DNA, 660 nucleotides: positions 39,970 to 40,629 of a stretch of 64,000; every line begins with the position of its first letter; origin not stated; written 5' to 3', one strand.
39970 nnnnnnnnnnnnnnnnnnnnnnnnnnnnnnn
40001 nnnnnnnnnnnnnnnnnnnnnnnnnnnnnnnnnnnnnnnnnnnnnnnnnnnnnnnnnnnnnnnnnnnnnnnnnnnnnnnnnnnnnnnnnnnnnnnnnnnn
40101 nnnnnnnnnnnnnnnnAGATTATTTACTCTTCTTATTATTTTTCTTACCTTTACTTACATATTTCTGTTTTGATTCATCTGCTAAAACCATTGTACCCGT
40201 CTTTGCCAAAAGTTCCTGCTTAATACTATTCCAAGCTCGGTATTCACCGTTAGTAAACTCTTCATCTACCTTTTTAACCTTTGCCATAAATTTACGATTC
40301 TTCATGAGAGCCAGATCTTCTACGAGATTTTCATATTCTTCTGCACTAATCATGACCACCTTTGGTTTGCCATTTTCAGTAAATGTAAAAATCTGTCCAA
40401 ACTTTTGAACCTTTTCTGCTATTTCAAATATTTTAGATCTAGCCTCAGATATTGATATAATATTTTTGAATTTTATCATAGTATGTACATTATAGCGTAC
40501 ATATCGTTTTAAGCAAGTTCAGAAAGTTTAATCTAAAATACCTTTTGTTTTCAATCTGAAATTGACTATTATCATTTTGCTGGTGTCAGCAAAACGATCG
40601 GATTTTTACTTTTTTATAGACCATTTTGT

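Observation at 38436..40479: Phd/YefM-RelE/ParE toxin-antitoxin pair followed by an unassigned 437-aa gene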

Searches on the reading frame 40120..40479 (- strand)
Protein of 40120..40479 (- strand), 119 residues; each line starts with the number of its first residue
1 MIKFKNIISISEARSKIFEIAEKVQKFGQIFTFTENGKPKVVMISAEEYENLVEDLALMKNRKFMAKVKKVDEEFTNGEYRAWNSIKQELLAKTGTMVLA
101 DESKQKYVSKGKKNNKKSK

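Call 3: search_protein_families(library=pfam, proteins=[window:40120-40479:-], max_evalue=1)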
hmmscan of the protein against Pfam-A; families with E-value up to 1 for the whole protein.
window:40120-40479:- (119 aa): 3 families
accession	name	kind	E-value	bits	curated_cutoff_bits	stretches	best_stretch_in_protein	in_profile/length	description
PF02604.26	PhdYeFM_antitox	-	7.3e-13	48.5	29.8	1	6-74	2-70/74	Antitoxin Phd_YefM, type II toxin-antitoxin system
PF13873.12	Myb_DNA-bind_5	-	0.055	13.9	21.7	1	45-109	6-67/78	Myb/SANT-like DNA-binding domain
PF25708.1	Phage_T7_Gp5_9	-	0.078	13.4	24.5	1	41-58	4-21/46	Phage T7 gp5.9 RecBCD inhibitor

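Call 4: search_protein_families(library=ncbifam, proteins=[window:40120-40479:-], max_evalue=1)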
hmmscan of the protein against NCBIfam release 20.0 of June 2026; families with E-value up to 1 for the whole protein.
window:40120-40479:- (119 aa): 3 families
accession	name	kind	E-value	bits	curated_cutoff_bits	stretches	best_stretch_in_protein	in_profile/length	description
TIGR01552.1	phd_fam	subfamily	6.3e-08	31.8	20.8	1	8-58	2-51/53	type II toxin-antitoxin system prevent-host-death family antitoxin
NF002631.0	PRK02302.1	equivalog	0.011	16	103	1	21-82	20-83/90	hypothetical protein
NF008499.0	PRK11409.1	equivalog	0.015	15.4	121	1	7-63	3-59/83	YoeB-YefM toxin-antitoxin system antitoxin YefM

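Call 7: search_protein_families(library=padloc, proteins=[window:40120-40479:-], max_evalue=1)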
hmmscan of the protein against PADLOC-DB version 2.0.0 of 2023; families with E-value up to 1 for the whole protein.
window:40120-40479:- (119 aa): 0 families

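Call 8: search_protein_families(library=phrogs, proteins=[window:40120-40479:-], max_evalue=1)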
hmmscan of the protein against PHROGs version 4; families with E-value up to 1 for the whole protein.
window:40120-40479:- (119 aa): 8 families
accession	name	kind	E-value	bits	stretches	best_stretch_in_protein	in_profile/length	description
phrog_2268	-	moron, auxiliary metabolic gene and host takeover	2.7e-09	38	1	6-81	3-76/84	antitoxin from a toxin-antitoxin system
phrog_10078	-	unknown function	5.6e-07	30.6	1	7-87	3-83/87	-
phrog_2194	-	unknown function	0.025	15.8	1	1-50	6-54/89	-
phrog_375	-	moron, auxiliary metabolic gene and host takeover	0.067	14.1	1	8-55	7-54/74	Phd-like antitoxin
phrog_24310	-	unknown function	0.13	13.4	1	7-60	11-64/106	-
phrog_19907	-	unknown function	0.14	13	1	2-45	80-122/241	-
phrog_8894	-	unknown function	0.27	12.7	0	8-32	55-79/94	-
phrog_12764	-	unknown function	0.29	12.2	0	43-79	1-37/83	-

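Call 48: find_homologous_proteins(query=window:40120-40479:-)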
Query window:40120-40479:- (119 aa): 31 proteins with E <= 0.001 among 31 candidates.
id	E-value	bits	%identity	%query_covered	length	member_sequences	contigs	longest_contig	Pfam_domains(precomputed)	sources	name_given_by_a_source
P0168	2.4e-66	238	99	100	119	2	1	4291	PF02604.27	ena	-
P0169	2.3e-44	168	74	82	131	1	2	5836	PF02604.27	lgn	-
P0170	3.7e-42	160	74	89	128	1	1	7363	PF02604.27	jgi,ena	-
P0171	3.0e-39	151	77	79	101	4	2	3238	PF02604.27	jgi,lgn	jgi:prevent-host-death family protein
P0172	2.2e-38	148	76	79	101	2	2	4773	PF02604.27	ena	-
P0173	1.1e-37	146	68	89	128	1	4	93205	PF02604.27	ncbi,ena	-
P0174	7.3e-37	143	62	96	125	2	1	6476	PF02604.27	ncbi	-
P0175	3.5e-35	138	63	97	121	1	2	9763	PF02604.27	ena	-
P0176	2.2e-34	136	57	97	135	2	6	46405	PF02604.27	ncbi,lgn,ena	-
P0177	4.7e-34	134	60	84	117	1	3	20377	PF02604.27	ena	-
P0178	2.1e-31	126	57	83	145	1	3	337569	PF02604.27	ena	-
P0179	3.5e-31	125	56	85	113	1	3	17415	PF02604.27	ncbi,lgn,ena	-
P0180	6.1e-31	124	85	56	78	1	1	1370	-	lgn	-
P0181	2.2e-30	123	56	92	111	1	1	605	PF02604.27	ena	-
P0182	1.8e-28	116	55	87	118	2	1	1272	PF02604.27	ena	-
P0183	2.4e-27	113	59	72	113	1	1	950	PF02604.27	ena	-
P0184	1.2e-26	111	53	85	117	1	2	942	PF02604.27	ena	-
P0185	3.2e-26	109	52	97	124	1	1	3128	PF02604.27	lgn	-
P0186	5.0e-26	109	51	94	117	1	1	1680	PF02604.27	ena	-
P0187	2.0e-25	107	50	87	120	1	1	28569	PF02604.27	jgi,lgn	jgi:prevent-host-death family protein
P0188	7.1e-23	99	51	92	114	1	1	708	PF02604.27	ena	-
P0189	6.4e-18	83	48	94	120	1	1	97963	PF02604.27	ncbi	-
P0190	7.7e-18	82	46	89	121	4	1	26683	PF02604.27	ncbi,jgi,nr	ncbi:type II toxin-antitoxin system Phd/YefM family antitoxin [bacterium]|nr:MAG: type II toxin-anti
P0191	3.7e-17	80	44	97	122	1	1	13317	PF02604.27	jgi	-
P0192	3.9e-17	80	44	87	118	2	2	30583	PF02604.27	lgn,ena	-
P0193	1.1e-16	79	43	94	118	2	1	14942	PF02604.27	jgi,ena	-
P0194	8.0e-16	76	42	87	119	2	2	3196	PF02604.27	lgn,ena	-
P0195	1.9e-15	75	43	95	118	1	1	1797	PF02604.27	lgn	-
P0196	2.7e-13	68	46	69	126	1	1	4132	PF02604.27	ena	-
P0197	3.3e-13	67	47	69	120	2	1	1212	PF02604.27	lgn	-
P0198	3.6e-13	67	46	69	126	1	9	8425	PF02604.27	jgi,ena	-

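Call 52: find_encoding_contigs(protein=P0173, flank=4000, max_places=3)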
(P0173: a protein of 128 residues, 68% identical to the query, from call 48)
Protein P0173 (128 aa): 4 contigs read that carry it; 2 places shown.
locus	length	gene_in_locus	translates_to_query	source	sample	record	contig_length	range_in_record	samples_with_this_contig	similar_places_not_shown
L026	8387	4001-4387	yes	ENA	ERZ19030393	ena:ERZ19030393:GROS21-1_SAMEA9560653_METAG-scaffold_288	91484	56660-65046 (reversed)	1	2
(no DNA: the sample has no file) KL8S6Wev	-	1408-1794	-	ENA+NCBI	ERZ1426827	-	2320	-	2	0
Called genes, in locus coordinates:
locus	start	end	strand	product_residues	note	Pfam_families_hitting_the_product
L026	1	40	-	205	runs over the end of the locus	PF07963:N_methyl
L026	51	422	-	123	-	-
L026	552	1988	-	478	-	PF01406:tRNA-synt_1e, PF01921:tRNA-synt_1f (faint), PF09334:tRNA-synt_1g (faint), PF23493:CysS_C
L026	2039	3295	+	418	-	PF00595:PDZ, PF13180:PDZ_2, PF17820:PDZ_6, PF03572:Peptidase_S41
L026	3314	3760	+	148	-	PF01281:Ribosomal_L9_N, PF03948:Ribosomal_L9_C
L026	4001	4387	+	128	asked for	PF02604:PhdYeFM_antitox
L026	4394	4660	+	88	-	PF05016:ParE_toxin, PF15781:ParE-like_toxin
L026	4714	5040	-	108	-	PF01016:Ribosomal_L27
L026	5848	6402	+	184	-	-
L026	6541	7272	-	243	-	PF03734:YkuD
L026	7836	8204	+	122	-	-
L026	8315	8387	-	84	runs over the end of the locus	-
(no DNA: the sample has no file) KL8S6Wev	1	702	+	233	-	?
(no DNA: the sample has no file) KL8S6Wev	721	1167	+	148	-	PF01281:Ribosomal_L9_N, PF03948:Ribosomal_L9_C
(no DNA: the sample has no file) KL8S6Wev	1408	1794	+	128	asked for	PF02604:PhdYeFM_antitox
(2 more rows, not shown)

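Call 75: search_solved_structures(query=window:40120-40479:-, max_evalue=1, show_alignments=1)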
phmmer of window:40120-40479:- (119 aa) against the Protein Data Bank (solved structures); distinct sequences matched with E-value up to 1: 10.
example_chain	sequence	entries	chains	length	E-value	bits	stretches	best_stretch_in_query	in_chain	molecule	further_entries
3g5o_A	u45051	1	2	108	2.2e-05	27.8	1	6-89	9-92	Uncharacterized protein Rv2865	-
9g12_C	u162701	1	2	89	0.0043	20.5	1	7-65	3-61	Antitoxin RelB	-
3cto_A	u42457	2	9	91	0.12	15.9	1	8-64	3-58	Uncharacterized protein Rv3357/MT3465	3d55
3oei_A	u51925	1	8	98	0.13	15.7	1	8-64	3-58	RelJ (Antitoxin Rv3357)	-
2a6q_A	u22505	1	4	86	0.26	14.8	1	7-62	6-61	Antitoxin yefM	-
6l8e_A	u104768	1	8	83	0.46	14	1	10-63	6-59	YefM Antitoxin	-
6l8f_B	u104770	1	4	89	0.48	13.9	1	9-63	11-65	Antitoxin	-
7bwf_D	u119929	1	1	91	0.51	13.8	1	9-63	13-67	Antitoxin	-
7bwf_B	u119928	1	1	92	0.52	13.8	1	9-63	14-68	Antitoxin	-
2mzq_A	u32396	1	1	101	0.91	13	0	8-60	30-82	Single-strand telomeric DNA-binding protein GBP2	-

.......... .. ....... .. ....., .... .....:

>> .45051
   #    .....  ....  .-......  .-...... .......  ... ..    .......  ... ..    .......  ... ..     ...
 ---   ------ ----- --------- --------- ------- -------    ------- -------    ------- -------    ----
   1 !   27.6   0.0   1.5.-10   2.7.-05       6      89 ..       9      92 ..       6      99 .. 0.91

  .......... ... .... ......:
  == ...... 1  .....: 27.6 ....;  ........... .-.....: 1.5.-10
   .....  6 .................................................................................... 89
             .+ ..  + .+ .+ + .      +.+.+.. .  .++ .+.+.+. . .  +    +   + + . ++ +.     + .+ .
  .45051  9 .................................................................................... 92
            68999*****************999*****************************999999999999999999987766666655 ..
